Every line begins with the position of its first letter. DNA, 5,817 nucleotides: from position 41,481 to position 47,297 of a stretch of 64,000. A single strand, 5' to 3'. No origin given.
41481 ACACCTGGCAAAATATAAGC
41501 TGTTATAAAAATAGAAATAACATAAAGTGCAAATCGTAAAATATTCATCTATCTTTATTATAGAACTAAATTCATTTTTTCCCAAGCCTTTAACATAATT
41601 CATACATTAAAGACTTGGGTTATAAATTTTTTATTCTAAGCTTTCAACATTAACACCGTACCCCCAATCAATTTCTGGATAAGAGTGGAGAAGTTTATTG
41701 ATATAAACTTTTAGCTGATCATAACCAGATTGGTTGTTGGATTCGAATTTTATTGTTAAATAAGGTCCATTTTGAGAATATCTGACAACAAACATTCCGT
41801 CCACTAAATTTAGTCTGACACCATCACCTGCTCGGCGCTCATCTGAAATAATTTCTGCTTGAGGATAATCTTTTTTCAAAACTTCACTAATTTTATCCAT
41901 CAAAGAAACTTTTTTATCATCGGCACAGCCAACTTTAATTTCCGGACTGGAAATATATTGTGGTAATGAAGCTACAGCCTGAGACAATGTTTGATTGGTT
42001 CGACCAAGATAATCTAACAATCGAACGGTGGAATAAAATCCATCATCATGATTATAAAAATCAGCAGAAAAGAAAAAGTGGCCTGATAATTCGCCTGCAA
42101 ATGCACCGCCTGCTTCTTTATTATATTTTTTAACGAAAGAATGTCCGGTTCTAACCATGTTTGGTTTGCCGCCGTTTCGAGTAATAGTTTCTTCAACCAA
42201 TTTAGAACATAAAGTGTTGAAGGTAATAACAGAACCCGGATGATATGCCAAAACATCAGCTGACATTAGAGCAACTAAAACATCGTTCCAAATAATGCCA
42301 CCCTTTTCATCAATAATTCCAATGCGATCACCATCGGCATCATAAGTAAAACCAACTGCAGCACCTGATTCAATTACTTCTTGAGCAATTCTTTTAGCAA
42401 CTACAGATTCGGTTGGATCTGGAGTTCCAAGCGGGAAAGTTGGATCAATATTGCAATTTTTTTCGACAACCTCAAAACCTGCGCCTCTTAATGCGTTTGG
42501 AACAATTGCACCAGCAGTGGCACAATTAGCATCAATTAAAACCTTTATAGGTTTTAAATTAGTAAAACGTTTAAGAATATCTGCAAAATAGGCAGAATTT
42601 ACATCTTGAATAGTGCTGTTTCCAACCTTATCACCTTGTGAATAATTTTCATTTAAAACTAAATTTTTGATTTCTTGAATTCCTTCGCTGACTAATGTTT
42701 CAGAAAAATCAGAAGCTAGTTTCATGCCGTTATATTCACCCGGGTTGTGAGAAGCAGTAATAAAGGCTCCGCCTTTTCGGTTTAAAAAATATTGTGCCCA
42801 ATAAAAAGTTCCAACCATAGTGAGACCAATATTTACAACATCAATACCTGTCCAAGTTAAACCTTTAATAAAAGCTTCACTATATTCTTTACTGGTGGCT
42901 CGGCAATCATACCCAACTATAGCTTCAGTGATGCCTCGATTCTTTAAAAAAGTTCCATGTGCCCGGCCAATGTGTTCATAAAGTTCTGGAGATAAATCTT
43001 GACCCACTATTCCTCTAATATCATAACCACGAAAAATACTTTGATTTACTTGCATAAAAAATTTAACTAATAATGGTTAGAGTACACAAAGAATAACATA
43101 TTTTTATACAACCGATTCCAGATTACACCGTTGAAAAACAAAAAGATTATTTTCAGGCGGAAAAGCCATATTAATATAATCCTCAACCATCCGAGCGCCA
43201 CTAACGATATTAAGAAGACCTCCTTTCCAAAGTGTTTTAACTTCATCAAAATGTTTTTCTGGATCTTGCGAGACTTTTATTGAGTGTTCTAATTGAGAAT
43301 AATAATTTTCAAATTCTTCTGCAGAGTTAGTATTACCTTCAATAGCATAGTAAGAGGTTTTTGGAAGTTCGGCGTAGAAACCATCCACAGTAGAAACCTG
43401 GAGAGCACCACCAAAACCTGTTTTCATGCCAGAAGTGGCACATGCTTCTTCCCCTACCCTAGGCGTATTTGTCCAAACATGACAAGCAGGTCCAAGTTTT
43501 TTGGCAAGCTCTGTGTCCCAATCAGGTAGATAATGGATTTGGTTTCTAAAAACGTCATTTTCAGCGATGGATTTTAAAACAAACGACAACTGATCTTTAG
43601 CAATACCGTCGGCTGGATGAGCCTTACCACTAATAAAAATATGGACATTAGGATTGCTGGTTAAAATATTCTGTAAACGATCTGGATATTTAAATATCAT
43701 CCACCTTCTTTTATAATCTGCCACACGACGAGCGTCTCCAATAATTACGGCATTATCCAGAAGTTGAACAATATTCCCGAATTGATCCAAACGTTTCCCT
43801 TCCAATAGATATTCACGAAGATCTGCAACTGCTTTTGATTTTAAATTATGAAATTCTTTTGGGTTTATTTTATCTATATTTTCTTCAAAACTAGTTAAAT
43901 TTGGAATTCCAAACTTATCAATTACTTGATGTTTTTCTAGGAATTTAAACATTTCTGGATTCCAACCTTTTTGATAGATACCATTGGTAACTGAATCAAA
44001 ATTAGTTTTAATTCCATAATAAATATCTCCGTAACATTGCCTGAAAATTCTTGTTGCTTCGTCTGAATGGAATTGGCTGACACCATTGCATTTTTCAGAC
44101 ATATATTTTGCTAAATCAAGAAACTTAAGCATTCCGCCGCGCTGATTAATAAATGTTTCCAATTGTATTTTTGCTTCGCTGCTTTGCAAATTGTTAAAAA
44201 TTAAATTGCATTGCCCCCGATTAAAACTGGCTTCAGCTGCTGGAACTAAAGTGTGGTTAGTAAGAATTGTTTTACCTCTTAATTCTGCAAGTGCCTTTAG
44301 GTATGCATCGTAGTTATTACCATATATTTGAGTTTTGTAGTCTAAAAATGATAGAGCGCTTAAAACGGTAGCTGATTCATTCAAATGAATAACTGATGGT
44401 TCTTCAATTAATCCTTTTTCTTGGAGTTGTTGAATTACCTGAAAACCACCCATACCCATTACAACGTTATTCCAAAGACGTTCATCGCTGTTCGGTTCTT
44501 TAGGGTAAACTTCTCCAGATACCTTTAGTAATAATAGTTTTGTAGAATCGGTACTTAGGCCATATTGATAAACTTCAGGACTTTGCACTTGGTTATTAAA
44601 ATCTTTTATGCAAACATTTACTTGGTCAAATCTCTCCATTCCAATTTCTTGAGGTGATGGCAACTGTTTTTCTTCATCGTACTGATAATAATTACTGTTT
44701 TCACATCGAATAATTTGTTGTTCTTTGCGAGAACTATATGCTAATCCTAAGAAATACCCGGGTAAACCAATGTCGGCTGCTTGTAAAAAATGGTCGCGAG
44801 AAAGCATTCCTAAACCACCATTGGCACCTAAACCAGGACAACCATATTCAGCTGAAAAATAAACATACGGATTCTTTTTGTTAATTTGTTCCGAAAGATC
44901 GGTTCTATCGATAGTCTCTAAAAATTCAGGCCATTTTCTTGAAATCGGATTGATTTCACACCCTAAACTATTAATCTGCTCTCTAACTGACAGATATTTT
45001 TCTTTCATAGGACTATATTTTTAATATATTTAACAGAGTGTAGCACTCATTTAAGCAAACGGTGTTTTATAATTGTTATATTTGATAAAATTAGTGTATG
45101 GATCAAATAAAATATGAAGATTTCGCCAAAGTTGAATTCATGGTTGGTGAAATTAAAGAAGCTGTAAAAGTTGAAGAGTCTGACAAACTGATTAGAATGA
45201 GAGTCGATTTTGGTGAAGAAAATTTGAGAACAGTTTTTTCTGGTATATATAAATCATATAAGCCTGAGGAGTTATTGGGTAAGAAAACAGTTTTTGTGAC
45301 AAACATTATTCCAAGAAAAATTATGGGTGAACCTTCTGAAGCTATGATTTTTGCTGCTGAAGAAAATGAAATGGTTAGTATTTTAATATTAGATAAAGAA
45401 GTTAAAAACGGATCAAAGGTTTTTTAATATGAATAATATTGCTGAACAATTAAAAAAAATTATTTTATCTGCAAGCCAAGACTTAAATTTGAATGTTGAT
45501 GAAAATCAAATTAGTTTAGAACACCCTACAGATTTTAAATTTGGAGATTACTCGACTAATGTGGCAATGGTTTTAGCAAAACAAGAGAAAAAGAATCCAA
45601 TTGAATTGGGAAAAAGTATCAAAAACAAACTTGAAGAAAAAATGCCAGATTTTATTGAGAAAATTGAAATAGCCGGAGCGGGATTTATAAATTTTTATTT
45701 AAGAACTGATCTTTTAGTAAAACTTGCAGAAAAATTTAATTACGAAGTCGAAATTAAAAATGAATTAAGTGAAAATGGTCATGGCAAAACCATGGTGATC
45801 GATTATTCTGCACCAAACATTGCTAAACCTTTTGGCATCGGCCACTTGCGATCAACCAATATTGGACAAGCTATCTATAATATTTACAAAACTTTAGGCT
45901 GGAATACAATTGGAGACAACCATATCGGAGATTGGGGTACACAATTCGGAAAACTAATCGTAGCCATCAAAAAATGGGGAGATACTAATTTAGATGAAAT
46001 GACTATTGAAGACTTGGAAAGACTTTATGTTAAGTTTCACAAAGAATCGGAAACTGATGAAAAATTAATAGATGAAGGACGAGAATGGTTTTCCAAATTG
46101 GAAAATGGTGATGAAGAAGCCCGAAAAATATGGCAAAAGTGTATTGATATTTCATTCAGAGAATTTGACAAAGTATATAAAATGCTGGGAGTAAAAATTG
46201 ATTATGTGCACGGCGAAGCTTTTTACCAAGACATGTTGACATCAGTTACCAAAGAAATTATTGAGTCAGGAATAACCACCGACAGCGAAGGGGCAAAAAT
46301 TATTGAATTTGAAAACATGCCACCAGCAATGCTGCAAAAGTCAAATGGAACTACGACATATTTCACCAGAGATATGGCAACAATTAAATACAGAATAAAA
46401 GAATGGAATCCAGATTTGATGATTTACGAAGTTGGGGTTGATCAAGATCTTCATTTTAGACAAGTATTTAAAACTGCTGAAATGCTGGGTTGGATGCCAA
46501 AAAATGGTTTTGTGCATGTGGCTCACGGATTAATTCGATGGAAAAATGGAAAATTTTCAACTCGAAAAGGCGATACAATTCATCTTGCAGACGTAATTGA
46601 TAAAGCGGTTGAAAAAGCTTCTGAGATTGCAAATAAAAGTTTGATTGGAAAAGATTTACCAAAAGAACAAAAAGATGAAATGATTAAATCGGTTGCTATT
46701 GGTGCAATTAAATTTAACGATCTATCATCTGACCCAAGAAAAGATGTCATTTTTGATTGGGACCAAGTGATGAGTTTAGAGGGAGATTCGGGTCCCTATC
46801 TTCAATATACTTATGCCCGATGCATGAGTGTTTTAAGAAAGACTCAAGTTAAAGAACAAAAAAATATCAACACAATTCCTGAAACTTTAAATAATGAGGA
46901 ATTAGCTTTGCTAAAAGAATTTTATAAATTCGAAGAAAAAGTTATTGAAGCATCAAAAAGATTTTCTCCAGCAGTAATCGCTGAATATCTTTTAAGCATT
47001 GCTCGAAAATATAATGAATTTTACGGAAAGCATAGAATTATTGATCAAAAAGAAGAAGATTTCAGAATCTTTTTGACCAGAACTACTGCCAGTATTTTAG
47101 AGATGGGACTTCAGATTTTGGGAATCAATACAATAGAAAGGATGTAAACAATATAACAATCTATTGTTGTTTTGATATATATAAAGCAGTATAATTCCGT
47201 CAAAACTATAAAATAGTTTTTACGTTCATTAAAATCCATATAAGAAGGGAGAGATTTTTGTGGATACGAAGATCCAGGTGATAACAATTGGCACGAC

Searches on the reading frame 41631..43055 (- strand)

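Call 29: search_protein_families(library=pfam, proteins=[window:41631-43055:-], max_evalue=0.01)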
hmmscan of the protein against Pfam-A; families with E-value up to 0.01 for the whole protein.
window:41631-43055:- (474 aa): 4 families
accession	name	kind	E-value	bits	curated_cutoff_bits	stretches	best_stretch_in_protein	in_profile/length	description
PF02878.22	PGM_PMM_I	-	2.9e-27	95.5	22.5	1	7-136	3-134/138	Phosphoglucomutase/phosphomannomutase, alpha/beta/alpha domain I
PF02879.22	PGM_PMM_II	-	3.1e-19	69.9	29.3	1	155-252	2-103/103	Phosphoglucomutase/phosphomannomutase, alpha/beta/alpha domain II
PF02880.22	PGM_PMM_III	-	9e-17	61.7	20.7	1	258-365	3-112/115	Phosphoglucomutase/phosphomannomutase, alpha/beta/alpha domain III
PF00408.26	PGM_PMM_IV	-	0.0058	17.1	23.1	0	372-451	1-64/68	Phosphoglucomutase/phosphomannomutase, C-terminal domain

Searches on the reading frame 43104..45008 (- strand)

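Call 29: search_protein_families(library=pfam, proteins=[window:43104-45008:-], max_evalue=0.01)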
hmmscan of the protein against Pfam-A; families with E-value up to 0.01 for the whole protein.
window:43104-45008:- (634 aa): 1 family
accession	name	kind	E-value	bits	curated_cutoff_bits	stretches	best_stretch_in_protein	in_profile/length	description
PF00343.26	Phosphorylase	-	5.4e-20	71.7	27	1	267-549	296-585/713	Carbohydrate phosphorylase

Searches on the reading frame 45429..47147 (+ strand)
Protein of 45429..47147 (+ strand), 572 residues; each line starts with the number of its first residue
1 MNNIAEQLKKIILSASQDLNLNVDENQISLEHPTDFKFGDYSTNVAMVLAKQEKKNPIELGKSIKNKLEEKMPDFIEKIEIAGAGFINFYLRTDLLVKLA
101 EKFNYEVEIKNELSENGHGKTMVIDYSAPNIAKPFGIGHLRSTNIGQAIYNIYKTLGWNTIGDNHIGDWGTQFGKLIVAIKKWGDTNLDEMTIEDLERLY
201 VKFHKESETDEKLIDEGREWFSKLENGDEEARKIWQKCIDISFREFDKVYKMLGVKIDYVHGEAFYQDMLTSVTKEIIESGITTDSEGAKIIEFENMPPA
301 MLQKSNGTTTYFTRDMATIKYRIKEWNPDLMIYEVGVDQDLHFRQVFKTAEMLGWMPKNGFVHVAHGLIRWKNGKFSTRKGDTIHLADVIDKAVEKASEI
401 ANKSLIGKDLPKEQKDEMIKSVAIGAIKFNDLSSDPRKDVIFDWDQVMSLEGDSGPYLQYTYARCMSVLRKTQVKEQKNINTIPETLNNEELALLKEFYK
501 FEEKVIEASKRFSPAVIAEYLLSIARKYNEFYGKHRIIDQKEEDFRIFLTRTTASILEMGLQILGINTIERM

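Call 66: search_protein_families(library=pfam, proteins=[window:45429-47147:+], max_evalue=0.0001)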
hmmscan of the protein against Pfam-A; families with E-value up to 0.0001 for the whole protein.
window:45429-47147:+ (572 aa): 3 families
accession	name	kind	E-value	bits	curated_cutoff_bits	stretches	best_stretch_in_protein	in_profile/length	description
PF00750.26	tRNA-synt_1d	-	2.2e-89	300.3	23.3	1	114-444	14-349/349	tRNA synthetases class I (R), catalytic domain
PF05746.21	DALR_1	-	1.1e-26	93.7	22.3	1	458-572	1-117/117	DALR anticodon binding domain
PF03485.21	Arg_tRNA_synt_N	-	7.8e-22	78.1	21.5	1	7-91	2-85/85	Arginyl tRNA synthetase N terminal domain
